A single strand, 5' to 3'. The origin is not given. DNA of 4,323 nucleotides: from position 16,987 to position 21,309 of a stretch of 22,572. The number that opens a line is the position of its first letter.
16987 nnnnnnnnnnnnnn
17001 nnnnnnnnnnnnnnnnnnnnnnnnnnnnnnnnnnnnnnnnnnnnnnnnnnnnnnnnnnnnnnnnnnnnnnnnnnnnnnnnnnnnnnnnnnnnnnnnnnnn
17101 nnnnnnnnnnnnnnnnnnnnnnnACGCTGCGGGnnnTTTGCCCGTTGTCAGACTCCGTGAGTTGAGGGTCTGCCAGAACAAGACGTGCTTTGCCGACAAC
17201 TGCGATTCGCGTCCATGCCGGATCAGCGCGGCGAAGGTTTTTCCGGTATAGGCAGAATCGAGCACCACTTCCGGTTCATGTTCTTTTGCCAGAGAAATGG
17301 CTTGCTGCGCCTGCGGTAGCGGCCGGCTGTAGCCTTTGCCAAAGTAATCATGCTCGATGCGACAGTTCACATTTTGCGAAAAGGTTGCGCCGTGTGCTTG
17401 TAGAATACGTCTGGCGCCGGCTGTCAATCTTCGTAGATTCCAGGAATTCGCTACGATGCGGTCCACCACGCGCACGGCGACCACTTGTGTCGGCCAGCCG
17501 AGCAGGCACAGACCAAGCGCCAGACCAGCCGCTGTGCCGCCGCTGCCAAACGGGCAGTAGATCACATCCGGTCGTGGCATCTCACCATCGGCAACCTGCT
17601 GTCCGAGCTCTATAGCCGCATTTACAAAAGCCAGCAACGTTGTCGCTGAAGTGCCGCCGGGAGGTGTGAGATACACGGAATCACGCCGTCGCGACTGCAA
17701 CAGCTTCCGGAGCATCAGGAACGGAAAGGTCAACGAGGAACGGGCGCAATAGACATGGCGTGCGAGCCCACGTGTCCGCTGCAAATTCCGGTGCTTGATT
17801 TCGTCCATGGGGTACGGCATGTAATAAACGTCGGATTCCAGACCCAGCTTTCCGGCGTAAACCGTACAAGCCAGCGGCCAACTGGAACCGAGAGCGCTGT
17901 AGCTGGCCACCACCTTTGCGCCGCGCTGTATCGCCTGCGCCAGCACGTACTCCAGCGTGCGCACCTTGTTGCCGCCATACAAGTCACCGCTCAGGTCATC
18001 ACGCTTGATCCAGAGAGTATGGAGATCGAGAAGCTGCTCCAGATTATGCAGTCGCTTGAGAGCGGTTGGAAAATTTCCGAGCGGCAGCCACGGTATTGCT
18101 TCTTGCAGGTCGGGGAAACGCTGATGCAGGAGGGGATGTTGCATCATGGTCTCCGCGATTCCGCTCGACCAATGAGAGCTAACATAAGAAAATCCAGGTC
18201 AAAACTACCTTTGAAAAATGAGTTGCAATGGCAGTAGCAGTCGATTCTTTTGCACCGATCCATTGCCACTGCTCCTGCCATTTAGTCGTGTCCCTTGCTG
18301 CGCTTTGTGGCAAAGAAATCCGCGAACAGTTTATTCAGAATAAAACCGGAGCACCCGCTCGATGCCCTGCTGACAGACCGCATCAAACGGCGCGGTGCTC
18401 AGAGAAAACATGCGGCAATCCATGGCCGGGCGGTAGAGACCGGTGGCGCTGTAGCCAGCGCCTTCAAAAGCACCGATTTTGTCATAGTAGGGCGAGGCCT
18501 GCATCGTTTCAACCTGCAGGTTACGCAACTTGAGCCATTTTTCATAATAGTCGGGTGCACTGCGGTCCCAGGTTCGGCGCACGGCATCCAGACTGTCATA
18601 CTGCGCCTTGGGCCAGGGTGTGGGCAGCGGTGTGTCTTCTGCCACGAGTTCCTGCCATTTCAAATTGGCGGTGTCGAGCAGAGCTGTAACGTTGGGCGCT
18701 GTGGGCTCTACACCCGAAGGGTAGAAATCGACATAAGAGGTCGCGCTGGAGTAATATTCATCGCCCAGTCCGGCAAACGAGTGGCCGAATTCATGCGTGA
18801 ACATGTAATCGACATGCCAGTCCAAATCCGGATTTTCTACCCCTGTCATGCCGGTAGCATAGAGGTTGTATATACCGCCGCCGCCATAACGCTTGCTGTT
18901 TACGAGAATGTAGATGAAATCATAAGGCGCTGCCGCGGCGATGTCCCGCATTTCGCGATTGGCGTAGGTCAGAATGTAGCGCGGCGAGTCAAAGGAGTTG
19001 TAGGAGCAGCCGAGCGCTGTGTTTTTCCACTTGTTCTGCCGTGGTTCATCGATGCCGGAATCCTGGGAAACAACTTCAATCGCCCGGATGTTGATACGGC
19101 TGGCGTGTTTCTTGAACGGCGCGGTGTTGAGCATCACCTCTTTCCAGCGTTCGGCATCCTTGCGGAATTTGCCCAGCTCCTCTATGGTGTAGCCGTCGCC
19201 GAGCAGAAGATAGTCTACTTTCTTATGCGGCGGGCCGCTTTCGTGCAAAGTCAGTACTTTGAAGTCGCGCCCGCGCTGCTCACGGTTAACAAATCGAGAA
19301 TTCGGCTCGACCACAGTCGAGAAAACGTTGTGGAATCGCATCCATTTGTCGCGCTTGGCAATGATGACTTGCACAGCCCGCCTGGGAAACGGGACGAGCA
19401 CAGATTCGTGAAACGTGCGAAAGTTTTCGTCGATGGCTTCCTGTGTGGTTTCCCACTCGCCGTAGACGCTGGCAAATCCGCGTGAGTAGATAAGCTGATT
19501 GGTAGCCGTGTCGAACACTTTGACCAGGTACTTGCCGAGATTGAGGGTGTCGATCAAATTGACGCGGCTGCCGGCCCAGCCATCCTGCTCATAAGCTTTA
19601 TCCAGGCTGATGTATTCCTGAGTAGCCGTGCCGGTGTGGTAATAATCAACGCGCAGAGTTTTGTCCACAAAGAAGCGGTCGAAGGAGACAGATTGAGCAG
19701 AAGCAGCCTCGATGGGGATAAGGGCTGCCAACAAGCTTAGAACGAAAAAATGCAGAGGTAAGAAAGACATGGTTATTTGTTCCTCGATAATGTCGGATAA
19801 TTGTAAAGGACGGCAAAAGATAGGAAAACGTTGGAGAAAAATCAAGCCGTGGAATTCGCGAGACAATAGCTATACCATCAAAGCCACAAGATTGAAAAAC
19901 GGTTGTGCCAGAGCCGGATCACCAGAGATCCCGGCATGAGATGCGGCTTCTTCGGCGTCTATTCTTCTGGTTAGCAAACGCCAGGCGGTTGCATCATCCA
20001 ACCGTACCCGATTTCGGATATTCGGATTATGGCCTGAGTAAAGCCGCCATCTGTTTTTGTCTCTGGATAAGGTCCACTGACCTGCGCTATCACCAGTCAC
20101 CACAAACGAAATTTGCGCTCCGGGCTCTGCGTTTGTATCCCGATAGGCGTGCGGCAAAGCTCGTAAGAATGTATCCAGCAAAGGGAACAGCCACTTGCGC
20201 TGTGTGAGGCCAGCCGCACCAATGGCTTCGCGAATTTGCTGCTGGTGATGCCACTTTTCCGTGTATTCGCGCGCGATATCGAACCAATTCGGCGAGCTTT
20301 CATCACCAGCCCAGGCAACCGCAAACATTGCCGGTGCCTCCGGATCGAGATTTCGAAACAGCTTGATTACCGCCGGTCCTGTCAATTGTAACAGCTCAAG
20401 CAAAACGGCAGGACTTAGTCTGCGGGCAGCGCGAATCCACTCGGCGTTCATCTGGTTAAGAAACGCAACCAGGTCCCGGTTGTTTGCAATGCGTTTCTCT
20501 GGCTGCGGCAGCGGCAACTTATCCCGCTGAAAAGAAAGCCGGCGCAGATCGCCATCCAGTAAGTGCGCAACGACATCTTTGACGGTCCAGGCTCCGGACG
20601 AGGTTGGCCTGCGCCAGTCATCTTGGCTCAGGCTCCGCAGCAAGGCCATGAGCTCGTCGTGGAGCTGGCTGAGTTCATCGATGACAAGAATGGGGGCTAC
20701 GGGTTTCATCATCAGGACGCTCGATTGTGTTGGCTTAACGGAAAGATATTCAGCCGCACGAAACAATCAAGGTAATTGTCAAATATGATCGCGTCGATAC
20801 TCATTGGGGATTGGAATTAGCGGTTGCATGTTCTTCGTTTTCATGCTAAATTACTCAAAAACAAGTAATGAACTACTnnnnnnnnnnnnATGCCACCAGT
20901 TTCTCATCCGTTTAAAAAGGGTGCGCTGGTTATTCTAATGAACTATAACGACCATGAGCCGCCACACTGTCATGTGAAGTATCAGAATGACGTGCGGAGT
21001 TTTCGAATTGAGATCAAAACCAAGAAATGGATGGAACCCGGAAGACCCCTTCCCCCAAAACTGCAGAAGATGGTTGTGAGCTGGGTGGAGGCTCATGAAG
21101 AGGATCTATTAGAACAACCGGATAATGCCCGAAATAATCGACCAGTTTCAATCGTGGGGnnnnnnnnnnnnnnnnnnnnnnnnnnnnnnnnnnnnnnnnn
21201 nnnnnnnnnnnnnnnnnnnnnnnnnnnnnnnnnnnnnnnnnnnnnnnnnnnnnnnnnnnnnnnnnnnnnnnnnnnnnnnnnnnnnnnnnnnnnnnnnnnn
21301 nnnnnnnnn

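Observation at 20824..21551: Low-GC DUF4160-DUF2442 overlapping gene pair (enigmatic two-gene module) dropped between MDMPI and ftsX genes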

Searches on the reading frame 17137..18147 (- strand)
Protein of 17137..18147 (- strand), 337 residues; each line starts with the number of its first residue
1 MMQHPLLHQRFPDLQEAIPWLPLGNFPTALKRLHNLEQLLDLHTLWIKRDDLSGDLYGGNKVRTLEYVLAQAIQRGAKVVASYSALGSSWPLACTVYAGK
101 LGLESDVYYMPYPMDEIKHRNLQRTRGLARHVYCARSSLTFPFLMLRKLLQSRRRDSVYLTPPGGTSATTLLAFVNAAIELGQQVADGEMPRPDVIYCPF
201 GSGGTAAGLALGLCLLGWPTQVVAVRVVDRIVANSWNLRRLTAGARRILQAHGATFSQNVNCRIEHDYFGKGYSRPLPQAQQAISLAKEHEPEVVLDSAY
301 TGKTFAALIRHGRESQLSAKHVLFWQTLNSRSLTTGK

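Call 65: search_protein_families(library=pfam, proteins=[window:17137-18147:-], max_evalue=0.001)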
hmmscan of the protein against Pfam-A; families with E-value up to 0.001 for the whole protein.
window:17137-18147:- (337 aa): 1 family
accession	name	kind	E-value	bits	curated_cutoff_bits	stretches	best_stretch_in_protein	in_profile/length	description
PF00291.31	PALP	-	1.5e-27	97.2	35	1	23-324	3-291/295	Pyridoxal-phosphate dependent enzyme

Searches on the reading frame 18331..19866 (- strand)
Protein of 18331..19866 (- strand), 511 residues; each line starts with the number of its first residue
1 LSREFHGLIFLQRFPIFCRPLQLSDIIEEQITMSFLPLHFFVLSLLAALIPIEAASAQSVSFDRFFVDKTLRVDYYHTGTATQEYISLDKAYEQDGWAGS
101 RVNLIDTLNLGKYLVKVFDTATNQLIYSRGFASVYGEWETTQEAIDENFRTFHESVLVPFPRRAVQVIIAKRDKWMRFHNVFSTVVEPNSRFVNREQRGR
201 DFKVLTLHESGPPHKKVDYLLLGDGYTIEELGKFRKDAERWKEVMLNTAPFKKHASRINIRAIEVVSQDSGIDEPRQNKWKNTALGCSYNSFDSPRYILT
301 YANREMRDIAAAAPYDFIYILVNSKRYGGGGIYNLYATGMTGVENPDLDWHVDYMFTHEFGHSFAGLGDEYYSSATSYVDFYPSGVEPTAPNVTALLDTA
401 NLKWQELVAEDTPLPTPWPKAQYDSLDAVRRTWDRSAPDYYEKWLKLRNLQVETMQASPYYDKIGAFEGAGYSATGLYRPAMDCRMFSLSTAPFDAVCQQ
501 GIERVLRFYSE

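Call 4: search_protein_families(library=pfam, proteins=[window:18331-19866:-], max_evalue=0.1)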
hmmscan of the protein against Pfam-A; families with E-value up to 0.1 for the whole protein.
window:18331-19866:- (511 aa): 4 families
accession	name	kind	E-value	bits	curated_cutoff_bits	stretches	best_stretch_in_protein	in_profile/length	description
PF09471.16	Peptidase_M64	-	3.2e-84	283.1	26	1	206-506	2-302/302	IgA Peptidase M64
PF16217.10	M64_N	-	6e-39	132.8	27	1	62-182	2-121/122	Peptidase M64 N-terminus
PF06069.16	PerC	-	0.037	14.7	22.6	1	228-249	10-31/90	PerC transcriptional activator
PF13582.12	Reprolysin_3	-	0.052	14.5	22.4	0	311-365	59-119/123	Metallo-peptidase family M12B Reprolysin-like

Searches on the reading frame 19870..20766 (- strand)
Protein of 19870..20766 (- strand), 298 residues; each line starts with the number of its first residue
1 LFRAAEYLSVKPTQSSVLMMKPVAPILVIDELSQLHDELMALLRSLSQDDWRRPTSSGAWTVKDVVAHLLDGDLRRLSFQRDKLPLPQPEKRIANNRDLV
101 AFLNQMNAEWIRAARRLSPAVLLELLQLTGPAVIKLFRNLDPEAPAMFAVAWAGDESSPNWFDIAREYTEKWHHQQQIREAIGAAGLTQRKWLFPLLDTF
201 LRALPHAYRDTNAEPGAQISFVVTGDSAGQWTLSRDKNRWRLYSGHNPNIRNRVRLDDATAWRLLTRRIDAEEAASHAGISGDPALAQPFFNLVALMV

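Call 4: search_protein_families(library=pfam, proteins=[window:19870-20766:-], max_evalue=0.1)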
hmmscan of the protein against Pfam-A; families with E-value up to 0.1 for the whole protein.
window:19870-20766:- (298 aa): 3 families
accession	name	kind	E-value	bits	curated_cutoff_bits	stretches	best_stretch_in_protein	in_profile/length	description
PF11716.13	MDMPI_N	-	1.9e-16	61.5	24.2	1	33-178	2-139/140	Mycothiol maleylpyruvate isomerase N-terminal domain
PF12867.12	DinB_2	-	2.4e-06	28.5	24.8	1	32-125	2-98/128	DinB superfamily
PF05163.17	DinB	-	0.00089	19.7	23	1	35-106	15-91/165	DinB family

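Call 68: find_encoding_contigs(protein=window:19870-20709:-, flank=4000, max_places=8)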
Protein window:19870-20709:- (279 aa): 1 contig read that carries it; 1 place shown.
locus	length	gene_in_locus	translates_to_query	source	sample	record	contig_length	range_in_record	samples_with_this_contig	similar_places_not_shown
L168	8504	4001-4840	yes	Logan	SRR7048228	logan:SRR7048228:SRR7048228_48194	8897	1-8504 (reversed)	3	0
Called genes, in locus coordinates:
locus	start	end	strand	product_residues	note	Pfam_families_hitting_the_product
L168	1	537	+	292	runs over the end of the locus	-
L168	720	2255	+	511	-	PF12704:MacB_PCD, PF02687:FtsX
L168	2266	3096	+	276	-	PF02687:FtsX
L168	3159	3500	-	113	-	-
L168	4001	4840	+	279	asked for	PF11716:MDMPI_N, PF12867:DinB_2 (weak)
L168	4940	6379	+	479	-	PF16217:M64_N, PF09471:Peptidase_M64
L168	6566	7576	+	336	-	PF00291:PALP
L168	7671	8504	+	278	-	?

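Call 71: find_homologous_proteins(query=window:19870-20709:-, max_evalue=1e-20)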
Query window:19870-20709:- (279 aa): 7513 proteins with E <= 1e-20 among 8000 candidates; the best 120 are listed.
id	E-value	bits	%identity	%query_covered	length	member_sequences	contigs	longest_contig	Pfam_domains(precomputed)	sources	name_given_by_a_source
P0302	8.5e-183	624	100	100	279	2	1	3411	PF12867.13,PF11716.14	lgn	-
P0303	4.7e-112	392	60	100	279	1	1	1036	PF11716.14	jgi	jgi:uncharacterized protein (TIGR03083 family)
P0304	3.4e-111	389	59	100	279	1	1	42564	PF12867.13,PF11716.14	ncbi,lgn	-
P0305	4.3e-111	389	60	100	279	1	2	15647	PF12867.13,PF11716.14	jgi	jgi:uncharacterized protein (TIGR03083 family)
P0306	6.2e-110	385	58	100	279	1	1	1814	PF12867.13,PF11716.14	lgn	-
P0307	1.1e-109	384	59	100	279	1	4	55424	PF12867.13,PF11716.14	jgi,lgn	jgi:uncharacterized protein (TIGR03083 family)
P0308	1.2e-109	384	59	100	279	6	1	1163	PF11716.14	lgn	-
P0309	1.9e-109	383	58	100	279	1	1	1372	PF11716.14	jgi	-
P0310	1.9e-109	383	58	100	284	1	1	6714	PF11716.14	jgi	jgi:uncharacterized protein (TIGR03083 family)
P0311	2.1e-109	383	58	100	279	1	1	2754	PF11716.14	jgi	jgi:uncharacterized protein (TIGR03083 family)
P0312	2.3e-109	383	60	100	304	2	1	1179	PF11716.14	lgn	-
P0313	2.3e-109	383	59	100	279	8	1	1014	PF12867.13,PF11716.14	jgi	jgi:uncharacterized protein (TIGR03083 family)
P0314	4.0e-109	382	59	100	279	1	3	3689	PF11716.14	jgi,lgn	jgi:uncharacterized protein (TIGR03083 family)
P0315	4.0e-109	382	60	100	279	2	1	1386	PF12867.13,PF11716.14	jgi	-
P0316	4.5e-109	382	60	100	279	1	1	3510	PF12867.13,PF11716.14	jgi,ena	-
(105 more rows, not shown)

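Call 72: find_encoding_contigs(protein=P0304, flank=5000, max_places=2)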
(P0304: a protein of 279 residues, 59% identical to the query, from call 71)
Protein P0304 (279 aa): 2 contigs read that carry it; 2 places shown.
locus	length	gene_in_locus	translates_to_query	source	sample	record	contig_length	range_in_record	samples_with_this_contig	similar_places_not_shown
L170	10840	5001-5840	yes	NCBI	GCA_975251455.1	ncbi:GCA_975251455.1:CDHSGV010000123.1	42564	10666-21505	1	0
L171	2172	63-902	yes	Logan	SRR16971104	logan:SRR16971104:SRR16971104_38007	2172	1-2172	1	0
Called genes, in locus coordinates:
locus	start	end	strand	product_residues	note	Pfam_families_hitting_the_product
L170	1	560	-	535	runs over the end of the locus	PF00474:SSF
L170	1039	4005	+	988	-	PF00326:Peptidase_S9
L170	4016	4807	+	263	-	PF00491:Arginase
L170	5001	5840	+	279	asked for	PF11716:MDMPI_N, PF12867:DinB_2 (weak)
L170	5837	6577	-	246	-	PF00596:Aldolase_II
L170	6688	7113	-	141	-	-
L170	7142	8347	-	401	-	PF18130:ATPgrasp_N (weak), PF13535:ATP-grasp_4 (faint)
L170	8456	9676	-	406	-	PF01071:GARS_A (weak), PF02786:CPSase_L_D2, PF02222:ATP-grasp, PF07478:Dala_Dala_lig_C (weak), PF13535:ATP-grasp_4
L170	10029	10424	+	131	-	-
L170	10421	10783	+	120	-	-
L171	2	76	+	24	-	?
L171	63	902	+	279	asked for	PF11716:MDMPI_N, PF12867:DinB_2 (weak)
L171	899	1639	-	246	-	PF00596:Aldolase_II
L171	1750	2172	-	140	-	?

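Call 73: find_encoding_contigs(protein=P0307, flank=5000, max_places=2)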
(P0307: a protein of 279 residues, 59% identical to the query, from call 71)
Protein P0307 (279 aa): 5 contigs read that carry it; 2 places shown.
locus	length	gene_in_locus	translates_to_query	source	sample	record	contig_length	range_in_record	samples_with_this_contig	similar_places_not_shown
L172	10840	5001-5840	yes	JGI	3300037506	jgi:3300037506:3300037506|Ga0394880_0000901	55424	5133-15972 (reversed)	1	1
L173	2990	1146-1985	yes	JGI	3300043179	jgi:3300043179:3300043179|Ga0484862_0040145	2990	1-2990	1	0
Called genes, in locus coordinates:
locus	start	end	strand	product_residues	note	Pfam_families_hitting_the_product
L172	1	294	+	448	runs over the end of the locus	PF13570:Beta-prop_ACSF4 (faint), PF01011:PQQ (faint), PF13360:PQQ_2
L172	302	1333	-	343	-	-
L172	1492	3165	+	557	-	PF01019:G_glu_transpept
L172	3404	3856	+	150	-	PF01797:Y1_Tnp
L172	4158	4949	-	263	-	PF00596:Aldolase_II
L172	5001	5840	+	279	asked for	PF11716:MDMPI_N, PF12867:DinB_2 (weak)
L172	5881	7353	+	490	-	PF13360:PQQ_2 (weak), PF13570:Beta-prop_ACSF4 (faint), PF13360:PQQ_2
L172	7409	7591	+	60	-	-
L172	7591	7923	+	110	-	-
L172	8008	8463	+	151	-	-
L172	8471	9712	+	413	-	PF04339:FemAB_like (weak), PF13480:Acetyltransf_6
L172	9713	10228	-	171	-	PF13302:Acetyltransf_3, PF00583:Acetyltransf_1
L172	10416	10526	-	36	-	-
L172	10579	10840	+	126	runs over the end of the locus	PF01042:Ribonuc_L-PSP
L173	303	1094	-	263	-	PF00596:Aldolase_II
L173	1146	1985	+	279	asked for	PF11716:MDMPI_N, PF12867:DinB_2 (weak)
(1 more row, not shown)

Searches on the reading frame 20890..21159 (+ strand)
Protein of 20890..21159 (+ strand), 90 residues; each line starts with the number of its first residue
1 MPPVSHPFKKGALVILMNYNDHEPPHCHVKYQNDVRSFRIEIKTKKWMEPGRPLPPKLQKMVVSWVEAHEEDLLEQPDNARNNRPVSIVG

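Call 4: search_protein_families(library=pfam, proteins=[window:20890-21159:+], max_evalue=0.1)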
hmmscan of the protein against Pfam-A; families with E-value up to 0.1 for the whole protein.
window:20890-21159:+ (90 aa): 2 families
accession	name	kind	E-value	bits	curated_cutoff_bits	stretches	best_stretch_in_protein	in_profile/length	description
PF13711.11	DUF4160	-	1.5e-12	48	23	1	14-76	3-63/65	Domain of unknown function (DUF4160)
PF14596.11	STAT6_C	-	0.078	13.4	25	1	24-85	40-103/193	STAT6 C-terminal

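Call 12: search_protein_families(library=ncbifam, proteins=[window:20890-21159:+], max_evalue=10)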
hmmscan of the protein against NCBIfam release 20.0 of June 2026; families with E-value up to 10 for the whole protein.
window:20890-21159:+ (90 aa): 1 family
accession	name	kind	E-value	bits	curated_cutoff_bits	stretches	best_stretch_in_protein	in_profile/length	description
NF048015.1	toxin_DhiT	equivalog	9.6e-10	38.9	100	1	13-81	10-77/84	type II toxin-antitoxin system toxin DhiT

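Call 13: search_protein_families(library=phrogs, proteins=[window:20890-21159:+], max_evalue=1)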
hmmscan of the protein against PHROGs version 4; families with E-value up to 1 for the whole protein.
window:20890-21159:+ (90 aa): 2 families
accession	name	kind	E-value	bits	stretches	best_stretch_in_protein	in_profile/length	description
phrog_14333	-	unknown function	3.1e-13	51.1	1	13-86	10-79/86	-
phrog_8597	-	unknown function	0.14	13.4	1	15-66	29-80/86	-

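Call 14: search_protein_families(library=padloc, proteins=[window:20890-21159:+], max_evalue=1)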
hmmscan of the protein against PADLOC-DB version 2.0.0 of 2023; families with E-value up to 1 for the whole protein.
window:20890-21159:+ (90 aa): 0 families

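Call 22: search_solved_structures(query=window:20890-21159:+, max_evalue=10, show_alignments=2)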
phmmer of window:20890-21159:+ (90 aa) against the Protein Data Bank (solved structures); distinct sequences matched with E-value up to 10: 1.
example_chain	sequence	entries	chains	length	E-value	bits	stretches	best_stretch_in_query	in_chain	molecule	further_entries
8g8i_A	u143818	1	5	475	5.2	10.5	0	56-75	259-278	C3HR3_9r_shift4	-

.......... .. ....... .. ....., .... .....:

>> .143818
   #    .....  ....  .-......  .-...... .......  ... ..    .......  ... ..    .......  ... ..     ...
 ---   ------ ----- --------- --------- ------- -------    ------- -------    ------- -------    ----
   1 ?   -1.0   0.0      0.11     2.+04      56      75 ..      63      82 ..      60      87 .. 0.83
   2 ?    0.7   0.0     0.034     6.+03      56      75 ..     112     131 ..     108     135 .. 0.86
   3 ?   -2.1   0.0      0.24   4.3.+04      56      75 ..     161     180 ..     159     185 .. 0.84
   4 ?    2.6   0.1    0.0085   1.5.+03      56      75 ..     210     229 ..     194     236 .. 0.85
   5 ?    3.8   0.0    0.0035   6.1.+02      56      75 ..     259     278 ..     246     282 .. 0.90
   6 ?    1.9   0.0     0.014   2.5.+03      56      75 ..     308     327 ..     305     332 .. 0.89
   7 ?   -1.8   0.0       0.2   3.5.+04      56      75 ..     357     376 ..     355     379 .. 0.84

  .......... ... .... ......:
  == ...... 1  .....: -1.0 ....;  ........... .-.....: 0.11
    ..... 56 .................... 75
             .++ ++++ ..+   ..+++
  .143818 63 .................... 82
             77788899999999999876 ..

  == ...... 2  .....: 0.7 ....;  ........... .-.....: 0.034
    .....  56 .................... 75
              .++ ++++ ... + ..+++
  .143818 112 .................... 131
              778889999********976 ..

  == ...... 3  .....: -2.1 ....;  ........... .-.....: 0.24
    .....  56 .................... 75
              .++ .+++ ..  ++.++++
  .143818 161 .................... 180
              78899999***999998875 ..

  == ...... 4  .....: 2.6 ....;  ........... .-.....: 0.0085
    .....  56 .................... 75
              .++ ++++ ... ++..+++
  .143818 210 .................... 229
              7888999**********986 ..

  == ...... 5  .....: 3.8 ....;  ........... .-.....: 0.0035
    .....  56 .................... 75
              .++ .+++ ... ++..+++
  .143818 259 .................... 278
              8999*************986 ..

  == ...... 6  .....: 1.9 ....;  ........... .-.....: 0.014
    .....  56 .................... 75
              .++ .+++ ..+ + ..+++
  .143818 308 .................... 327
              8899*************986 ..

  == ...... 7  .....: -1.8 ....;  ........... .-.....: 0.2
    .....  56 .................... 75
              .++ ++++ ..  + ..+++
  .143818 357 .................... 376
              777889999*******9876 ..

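Call 60: find_related_loci(query=A5, collection=metagenome_contigs, flank=2500)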
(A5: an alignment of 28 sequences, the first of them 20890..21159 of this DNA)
Query A5 (90 aa) in metagenome_contigs; peptide patterns used: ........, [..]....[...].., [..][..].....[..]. (x = any residue, [..] = any of these).
272 stretches matched a pattern; 128 encode a relative of the query (tblastn E <= 1e-3); the best 80 are kept; 80 distinct loci.
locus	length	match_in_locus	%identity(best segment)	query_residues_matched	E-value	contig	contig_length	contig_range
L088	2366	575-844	77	1-90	2e-46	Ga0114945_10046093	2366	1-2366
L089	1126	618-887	76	1-90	3e-47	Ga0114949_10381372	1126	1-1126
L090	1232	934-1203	77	1-90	1e-46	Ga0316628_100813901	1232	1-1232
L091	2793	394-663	78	1-90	2e-44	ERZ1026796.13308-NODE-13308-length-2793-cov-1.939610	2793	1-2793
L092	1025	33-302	73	1-90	3e-46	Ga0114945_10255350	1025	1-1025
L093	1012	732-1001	73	1-90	1e-46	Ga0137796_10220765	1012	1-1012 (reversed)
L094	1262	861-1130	74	1-90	7e-46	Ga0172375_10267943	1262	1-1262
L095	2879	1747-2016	73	1-90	3e-44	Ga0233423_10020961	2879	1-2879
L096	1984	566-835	74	1-90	1e-44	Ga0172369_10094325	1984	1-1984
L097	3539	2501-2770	74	1-90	3e-44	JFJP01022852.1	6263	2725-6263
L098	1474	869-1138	74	1-90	2e-45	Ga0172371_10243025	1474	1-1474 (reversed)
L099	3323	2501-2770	72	1-90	1e-43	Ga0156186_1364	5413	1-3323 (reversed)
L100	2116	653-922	76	1-90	8e-44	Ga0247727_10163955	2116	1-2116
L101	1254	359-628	77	1-90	2e-45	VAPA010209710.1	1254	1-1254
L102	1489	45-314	70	1-90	1e-44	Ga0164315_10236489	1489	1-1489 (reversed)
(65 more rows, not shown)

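Call 61: find_related_loci(query=A5, collection=viral_contigs, flank=5000)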
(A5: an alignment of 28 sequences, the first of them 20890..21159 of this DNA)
Query A5 (90 aa) in viral_contigs; peptide patterns used: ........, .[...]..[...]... (x = any residue, [..] = any of these).
5 stretches matched a pattern, but none encodes a relative of the query by tblastn (E <= 1e-3).

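Call 80: predict_structure(protein=window:20890-21159:+)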
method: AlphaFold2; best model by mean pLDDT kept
length: 90 residues; sequences in the alignment: 1
mean_pLDDT: 60.4   pTM: 0.47
mean pLDDT of the five models: 60.4, 50.9, 48.8, 47.7, 41.7
residues with pLDDT >= 90: 0; 70-90: 21; 50-70: 54; < 50: 15
segments of 3 or more residues with pLDDT < 50: 1-3, 81-83, 85-90
pLDDT, mean of each block of 10 residues (from residue 1): 52 57 61 59 59 71 77 64 44
secondary structure, 60 per line:
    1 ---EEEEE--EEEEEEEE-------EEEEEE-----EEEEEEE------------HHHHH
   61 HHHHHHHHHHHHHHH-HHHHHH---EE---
elements in order: E4-8 E11-18 E26-31 E37-43 H56-75 H77-82
